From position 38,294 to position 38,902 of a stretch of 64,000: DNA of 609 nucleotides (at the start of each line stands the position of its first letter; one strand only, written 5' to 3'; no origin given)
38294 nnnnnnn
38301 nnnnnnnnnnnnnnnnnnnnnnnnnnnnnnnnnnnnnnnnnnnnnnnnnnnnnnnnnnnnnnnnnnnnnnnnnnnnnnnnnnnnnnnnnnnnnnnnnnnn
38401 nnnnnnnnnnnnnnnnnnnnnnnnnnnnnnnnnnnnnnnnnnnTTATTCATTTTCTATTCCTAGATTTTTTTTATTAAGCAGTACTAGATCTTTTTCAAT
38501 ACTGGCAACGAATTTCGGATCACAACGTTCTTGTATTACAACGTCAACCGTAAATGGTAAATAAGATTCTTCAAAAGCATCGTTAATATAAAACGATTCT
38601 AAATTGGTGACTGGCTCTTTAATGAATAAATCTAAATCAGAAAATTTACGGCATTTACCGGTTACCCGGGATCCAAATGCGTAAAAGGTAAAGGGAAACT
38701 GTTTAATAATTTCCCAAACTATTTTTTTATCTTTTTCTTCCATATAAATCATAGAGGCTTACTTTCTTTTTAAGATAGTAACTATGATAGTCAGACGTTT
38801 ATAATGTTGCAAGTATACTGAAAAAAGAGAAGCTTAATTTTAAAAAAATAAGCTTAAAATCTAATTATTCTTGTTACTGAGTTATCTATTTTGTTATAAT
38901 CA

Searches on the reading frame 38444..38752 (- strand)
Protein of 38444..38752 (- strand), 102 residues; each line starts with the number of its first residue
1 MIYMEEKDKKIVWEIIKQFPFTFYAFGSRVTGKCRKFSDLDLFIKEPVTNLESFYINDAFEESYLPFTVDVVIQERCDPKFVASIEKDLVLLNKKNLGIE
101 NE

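Call 9: search_protein_families(library=pfam, proteins=[window:38444-38752:-])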
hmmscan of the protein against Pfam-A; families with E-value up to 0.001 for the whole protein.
window:38444-38752:- (102 aa): 2 families
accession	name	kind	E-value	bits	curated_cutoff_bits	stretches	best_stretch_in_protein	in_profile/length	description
PF18765.7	Polbeta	-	1.1e-08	35.6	26.9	1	22-94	15-89/93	Polymerase beta, Nucleotidyltransferase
PF01909.29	NTP_transf_2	-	1.6e-07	32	21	1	12-91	4-92/93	Nucleotidyltransferase domain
